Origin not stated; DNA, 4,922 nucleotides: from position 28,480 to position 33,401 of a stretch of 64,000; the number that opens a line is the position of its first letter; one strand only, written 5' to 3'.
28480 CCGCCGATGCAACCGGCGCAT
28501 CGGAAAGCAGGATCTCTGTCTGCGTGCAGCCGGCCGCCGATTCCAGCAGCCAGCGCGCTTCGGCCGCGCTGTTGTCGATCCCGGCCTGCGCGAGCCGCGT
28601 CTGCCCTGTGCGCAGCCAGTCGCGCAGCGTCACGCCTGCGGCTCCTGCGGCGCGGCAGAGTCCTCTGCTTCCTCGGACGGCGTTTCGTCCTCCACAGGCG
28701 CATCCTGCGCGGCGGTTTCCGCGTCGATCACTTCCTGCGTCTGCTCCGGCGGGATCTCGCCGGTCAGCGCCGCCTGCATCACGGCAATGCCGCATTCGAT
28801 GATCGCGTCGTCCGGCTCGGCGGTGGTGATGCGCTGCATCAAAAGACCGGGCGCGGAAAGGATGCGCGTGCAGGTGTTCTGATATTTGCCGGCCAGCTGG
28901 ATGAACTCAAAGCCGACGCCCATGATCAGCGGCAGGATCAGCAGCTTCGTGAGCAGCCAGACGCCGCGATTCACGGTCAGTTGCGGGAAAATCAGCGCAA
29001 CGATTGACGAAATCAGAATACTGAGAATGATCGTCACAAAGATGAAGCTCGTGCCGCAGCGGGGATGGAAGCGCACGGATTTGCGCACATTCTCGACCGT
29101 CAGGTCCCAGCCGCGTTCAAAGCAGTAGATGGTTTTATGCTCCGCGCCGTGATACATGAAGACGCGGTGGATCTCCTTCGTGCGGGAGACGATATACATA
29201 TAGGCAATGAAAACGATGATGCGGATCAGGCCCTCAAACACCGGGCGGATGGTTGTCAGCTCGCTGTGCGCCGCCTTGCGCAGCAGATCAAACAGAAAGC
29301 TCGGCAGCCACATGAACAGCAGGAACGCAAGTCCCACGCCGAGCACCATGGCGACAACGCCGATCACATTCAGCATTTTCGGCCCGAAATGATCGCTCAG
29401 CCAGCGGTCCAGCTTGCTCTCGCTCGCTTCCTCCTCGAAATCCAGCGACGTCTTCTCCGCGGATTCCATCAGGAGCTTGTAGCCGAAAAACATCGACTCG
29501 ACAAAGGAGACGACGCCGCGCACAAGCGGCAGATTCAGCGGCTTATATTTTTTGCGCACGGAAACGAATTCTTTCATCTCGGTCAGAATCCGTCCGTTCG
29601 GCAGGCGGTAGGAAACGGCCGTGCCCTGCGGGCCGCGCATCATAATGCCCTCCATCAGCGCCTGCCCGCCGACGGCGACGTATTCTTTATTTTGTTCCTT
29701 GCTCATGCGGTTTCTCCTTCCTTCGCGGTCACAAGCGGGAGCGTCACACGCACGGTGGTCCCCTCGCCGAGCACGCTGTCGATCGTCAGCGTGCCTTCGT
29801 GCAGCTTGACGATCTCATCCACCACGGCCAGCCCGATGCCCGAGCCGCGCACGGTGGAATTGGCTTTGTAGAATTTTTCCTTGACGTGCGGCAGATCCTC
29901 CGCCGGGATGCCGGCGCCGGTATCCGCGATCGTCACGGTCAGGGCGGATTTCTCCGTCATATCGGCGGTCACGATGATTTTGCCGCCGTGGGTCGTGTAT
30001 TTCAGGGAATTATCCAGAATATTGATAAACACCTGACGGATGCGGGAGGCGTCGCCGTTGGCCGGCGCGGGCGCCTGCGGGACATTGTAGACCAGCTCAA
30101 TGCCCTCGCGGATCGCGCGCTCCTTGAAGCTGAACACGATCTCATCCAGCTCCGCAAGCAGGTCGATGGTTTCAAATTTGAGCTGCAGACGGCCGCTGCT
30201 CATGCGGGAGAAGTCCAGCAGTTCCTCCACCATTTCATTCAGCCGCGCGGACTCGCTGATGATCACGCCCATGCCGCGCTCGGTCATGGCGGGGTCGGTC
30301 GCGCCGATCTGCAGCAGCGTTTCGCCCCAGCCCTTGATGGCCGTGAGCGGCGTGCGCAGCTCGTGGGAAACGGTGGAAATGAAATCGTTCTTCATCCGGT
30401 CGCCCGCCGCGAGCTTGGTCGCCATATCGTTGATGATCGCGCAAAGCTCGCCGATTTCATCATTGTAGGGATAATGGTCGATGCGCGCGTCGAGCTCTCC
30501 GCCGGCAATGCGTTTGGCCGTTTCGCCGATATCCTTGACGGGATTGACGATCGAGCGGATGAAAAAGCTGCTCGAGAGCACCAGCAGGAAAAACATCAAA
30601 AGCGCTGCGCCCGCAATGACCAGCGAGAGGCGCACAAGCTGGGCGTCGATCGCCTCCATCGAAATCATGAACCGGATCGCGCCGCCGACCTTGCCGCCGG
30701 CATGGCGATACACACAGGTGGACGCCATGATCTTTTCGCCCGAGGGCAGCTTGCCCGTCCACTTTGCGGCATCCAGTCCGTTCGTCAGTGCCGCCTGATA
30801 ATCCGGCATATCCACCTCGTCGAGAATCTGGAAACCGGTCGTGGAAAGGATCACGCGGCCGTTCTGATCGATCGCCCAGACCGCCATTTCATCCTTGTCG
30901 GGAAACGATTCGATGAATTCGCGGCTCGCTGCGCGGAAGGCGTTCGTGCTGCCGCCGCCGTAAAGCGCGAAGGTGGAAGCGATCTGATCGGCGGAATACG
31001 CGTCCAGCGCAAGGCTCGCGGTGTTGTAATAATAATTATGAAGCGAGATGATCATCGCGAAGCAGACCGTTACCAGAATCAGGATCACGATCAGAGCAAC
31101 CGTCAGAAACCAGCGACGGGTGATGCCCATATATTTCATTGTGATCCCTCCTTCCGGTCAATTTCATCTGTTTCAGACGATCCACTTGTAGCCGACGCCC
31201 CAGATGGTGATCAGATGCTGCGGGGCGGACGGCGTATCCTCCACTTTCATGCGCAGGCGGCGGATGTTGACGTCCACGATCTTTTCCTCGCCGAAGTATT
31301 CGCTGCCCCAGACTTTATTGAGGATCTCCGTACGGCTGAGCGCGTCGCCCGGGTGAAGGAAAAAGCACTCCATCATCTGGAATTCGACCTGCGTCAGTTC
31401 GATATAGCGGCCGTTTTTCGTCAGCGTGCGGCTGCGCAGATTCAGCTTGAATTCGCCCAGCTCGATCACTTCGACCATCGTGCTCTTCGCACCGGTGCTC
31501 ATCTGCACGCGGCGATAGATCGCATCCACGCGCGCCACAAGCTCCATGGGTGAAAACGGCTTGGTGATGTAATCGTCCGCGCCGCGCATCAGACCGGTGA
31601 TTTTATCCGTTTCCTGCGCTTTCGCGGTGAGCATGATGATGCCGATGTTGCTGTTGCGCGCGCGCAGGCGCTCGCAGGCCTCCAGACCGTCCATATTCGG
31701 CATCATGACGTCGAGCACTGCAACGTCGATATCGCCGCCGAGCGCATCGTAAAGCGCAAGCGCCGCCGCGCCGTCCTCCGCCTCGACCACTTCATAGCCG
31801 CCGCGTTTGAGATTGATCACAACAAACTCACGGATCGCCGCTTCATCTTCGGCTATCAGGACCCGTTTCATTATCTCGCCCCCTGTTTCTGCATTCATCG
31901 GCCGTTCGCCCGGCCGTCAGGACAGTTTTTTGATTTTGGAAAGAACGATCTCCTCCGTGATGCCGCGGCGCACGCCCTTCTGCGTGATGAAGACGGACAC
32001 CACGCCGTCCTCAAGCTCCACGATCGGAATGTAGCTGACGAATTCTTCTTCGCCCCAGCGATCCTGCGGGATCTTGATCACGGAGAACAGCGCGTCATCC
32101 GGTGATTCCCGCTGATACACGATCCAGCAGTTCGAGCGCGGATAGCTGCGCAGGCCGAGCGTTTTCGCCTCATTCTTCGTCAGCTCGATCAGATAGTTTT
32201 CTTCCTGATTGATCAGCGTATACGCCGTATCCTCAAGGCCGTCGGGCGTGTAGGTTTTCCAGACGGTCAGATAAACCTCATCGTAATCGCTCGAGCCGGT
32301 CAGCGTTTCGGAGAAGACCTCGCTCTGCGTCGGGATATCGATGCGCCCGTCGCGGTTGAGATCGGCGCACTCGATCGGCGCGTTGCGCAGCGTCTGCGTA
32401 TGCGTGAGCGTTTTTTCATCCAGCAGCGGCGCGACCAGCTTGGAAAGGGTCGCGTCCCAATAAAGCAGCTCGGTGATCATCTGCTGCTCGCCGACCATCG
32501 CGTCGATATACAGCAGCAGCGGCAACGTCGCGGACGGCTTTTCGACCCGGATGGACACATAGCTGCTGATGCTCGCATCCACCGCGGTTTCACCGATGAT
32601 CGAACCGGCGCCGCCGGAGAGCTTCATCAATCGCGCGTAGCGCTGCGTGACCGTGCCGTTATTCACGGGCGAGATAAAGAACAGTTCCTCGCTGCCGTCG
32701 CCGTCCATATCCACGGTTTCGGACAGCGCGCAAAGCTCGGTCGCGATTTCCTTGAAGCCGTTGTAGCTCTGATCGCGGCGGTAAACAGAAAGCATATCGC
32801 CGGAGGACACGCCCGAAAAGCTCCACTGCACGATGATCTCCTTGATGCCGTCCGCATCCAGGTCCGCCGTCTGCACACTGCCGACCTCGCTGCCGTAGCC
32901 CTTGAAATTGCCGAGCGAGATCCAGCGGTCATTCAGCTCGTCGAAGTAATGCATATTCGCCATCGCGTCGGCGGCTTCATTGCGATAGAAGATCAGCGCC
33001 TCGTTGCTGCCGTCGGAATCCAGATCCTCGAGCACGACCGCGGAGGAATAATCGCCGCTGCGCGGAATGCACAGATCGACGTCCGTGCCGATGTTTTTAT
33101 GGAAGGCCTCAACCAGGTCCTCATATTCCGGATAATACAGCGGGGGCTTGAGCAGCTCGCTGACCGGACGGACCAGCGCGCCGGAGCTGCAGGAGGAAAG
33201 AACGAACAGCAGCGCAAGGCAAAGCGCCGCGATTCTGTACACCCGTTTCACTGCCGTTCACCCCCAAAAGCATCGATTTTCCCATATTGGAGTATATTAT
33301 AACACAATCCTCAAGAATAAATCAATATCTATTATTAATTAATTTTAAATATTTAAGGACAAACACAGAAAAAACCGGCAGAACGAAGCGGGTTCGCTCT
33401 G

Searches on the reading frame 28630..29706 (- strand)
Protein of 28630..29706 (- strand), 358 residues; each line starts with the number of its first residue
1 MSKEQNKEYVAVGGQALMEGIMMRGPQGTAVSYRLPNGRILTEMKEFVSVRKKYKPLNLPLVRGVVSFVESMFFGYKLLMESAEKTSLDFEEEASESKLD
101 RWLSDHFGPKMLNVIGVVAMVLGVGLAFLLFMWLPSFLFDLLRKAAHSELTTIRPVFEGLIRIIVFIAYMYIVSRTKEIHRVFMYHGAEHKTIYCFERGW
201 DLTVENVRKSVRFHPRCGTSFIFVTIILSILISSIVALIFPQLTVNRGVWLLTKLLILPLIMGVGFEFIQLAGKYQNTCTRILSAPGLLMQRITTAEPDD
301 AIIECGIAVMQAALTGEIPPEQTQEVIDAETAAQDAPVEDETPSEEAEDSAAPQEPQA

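Call 56: search_protein_families(library=pfam, proteins=[window:28630-29706:-], max_evalue=0.001)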
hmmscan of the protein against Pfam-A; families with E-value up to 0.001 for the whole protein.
window:28630-29706:- (358 aa): 1 family
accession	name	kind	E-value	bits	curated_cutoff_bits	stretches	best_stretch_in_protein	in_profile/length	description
PF07136.16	DUF1385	-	4.6e-81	271.9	22.1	1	59-314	1-225/227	Protein of unknown function (DUF1385)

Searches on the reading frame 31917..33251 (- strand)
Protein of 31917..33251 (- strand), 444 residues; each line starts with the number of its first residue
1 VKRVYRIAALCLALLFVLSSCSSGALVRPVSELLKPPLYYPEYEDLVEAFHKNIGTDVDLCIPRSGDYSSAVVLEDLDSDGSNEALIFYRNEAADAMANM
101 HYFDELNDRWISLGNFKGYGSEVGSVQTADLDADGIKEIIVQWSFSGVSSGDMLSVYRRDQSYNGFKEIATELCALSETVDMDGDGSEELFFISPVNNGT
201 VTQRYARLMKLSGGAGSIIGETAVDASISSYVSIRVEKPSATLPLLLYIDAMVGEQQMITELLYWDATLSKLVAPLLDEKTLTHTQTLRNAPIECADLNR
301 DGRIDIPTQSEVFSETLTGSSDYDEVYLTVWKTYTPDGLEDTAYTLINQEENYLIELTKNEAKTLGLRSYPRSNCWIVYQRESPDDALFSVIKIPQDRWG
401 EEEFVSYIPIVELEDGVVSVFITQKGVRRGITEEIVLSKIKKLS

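Call 56: search_protein_families(library=pfam, proteins=[window:31917-33251:-], max_evalue=0.001)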
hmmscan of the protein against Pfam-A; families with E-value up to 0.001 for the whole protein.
window:31917-33251:- (444 aa): 1 family
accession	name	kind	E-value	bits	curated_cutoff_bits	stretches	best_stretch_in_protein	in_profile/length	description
PF13517.12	FG-GAP_3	-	6.6e-09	36.7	26.9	0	76-141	1-61/61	FG-GAP-like repeat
